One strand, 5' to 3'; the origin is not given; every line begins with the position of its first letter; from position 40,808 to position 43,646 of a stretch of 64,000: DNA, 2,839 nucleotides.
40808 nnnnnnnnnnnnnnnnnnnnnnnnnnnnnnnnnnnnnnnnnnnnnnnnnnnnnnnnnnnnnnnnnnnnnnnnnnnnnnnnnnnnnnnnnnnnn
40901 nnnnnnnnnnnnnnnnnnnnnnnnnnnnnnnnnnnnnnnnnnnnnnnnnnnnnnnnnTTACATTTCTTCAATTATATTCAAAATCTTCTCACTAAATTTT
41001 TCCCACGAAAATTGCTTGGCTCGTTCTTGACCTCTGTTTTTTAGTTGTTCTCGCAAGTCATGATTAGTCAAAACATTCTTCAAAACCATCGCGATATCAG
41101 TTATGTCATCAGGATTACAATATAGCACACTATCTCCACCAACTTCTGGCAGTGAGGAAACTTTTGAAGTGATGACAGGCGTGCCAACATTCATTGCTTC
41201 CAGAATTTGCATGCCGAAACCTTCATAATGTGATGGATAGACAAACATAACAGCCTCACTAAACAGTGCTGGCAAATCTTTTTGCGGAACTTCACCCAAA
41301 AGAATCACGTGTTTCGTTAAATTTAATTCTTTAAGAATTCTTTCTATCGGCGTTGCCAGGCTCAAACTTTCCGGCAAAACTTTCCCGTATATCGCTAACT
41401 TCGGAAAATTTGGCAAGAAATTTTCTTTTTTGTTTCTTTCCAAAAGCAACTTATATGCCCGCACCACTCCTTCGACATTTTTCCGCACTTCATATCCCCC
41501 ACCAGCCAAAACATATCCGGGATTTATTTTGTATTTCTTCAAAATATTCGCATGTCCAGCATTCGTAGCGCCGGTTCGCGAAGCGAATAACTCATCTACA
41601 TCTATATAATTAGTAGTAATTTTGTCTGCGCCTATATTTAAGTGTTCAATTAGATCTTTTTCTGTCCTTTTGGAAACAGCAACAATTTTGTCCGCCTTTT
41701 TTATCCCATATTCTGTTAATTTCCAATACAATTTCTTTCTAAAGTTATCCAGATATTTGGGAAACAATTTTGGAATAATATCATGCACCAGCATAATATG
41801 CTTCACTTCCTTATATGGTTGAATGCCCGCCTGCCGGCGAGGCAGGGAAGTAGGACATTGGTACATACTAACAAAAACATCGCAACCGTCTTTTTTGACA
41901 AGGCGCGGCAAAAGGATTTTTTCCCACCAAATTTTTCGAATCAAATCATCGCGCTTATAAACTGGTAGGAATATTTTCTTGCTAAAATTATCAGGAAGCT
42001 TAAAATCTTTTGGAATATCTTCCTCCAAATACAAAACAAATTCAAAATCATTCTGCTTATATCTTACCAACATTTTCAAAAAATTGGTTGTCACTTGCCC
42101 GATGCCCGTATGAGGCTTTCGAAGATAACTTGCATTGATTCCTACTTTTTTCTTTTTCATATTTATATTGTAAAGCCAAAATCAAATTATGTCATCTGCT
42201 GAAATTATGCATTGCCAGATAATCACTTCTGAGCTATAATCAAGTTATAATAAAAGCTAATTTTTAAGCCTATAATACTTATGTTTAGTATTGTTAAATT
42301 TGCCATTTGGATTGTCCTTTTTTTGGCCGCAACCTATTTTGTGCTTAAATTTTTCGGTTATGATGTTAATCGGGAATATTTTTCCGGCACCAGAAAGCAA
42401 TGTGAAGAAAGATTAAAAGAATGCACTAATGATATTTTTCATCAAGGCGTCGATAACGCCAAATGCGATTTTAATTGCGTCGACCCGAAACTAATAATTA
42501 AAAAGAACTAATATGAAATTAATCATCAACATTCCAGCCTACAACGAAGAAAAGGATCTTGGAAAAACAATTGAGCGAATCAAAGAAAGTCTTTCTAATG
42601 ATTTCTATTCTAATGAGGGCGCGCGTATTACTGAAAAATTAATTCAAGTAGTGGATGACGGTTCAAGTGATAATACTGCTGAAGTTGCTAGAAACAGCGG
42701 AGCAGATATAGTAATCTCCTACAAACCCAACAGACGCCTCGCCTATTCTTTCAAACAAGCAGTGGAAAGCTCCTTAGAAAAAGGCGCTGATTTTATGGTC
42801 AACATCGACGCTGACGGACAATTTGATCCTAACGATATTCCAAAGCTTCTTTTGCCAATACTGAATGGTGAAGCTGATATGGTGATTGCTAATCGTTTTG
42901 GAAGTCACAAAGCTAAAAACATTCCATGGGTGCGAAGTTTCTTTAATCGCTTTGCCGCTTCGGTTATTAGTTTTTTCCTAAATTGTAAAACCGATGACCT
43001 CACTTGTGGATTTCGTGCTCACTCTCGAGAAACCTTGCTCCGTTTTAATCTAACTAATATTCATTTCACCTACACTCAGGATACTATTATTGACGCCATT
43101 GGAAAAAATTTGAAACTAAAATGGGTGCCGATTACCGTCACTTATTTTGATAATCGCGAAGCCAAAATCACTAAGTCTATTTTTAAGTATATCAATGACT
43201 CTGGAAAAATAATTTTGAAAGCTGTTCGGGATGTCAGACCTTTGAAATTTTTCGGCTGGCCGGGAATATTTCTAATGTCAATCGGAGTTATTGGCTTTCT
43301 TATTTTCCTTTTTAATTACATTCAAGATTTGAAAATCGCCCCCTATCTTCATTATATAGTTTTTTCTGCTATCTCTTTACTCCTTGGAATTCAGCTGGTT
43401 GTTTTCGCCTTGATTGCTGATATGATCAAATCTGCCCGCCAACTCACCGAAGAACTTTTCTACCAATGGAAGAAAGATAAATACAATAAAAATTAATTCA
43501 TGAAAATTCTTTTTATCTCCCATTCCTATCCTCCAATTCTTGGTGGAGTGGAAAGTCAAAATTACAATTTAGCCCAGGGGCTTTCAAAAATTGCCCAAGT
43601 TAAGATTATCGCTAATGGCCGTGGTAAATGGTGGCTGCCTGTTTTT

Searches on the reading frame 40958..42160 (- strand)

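Call 10: search_protein_families(library=pfam, proteins=[window:40958-42160:-], max_evalue=0.001)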
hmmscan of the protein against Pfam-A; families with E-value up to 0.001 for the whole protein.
window:40958-42160:- (400 aa): 6 families
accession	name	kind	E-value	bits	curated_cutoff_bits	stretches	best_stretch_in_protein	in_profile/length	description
PF00534.26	Glycos_transf_1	-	3.6e-28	98.7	26.4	1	216-380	17-172/172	Glycosyl transferases group 1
PF13692.12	Glyco_trans_1_4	-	4.4e-21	76.1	27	1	221-366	8-142/142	Glycosyl transferases group 1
PF13439.12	Glyco_transf_4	-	4.3e-11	43.6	28.5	1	19-183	3-161/170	Glycosyltransferase Family 4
PF13524.12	Glyco_trans_1_2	-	6.8e-08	33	25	1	284-394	28-143/144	Glycosyl transferase-like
PF20706.3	GT4-conflict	-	6.8e-07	29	26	1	154-335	145-314/385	Family 4 Glycosyltransferase in conflict systems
PF13579.12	Glyco_trans_4_4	-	0.00034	21.4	29.7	1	84-183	63-154/158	Glycosyl transferase 4-like domain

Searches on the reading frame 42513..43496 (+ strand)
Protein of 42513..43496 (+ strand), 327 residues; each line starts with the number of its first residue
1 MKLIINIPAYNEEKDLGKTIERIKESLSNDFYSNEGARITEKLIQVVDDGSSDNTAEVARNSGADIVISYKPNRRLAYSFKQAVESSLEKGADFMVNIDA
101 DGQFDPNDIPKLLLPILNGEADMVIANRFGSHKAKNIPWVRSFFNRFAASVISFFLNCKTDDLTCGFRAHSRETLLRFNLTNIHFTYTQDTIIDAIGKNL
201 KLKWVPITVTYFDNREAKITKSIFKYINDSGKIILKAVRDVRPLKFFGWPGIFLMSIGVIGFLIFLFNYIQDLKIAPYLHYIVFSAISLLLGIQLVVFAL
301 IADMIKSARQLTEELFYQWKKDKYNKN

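Call 10: search_protein_families(library=pfam, proteins=[window:42513-43496:+], max_evalue=0.001)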
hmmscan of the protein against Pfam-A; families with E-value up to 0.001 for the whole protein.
window:42513-43496:+ (327 aa): 1 family
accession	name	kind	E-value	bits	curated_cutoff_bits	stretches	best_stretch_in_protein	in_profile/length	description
PF00535.33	Glycos_transf_2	-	7.3e-20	72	23.3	1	7-173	4-162/168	Glycosyl transferase family 2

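Call 26: search_protein_families(library=ncbifam, proteins=[window:42513-43496:+], max_evalue=0.001)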
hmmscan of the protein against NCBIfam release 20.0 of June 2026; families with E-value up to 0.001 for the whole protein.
window:42513-43496:+ (327 aa): 9 families
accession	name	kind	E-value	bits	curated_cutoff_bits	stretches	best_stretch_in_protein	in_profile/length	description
TIGR04182.1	glyco_TIGR04182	equivalog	2.3e-35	122.4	325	1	4-309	3-286/293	S-layer glycoprotein N-glycosyltransferase AglJ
NF058614.1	PPMAGASynPpgS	equivalog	2.7e-16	59.7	370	1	7-218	6-205/226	polyprenyl-phospho-N-acetylgalactosaminyl synthase PpgS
NF041391.1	DPhHxTase_Halo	equivalog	2e-14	53.1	375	1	44-182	25-157/213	dolichyl-phosphate hexose transferase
NF007986.1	PRK10714.1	equivalog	1.6e-11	43.8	529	1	2-305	7-293/316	undecaprenyl-phosphate 4-deoxy-4-formamido-L-arabinose transferase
NF047588.1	GlcsyltransPgfSStrep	equivalog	4.5e-11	42.5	500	1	1-305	1-287/308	glycosyltransferase PgfS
NF041865.1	EpsU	equivalog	1.1e-08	34.6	700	1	3-108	41-139/394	exopolysaccharide biosynthesis GT2 family glycosyltransferase EpsU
NF010496.0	PRK13915.1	equivalog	2.1e-08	33.6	262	1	5-120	35-146/307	glucosyl-3-phosphoglycerate synthase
TIGR03937.1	PgaC_IcaA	equivalog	3.7e-05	22.9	422.3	1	5-108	49-142/407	poly-beta-1,6-N-acetyl-D-glucosamine synthase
TIGR04283.1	glyco_like_mftF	equivalog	0.00011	21.9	182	1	5-74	3-60/221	TIGR04283 family arsenosugar biosynthesis glycosyltransferase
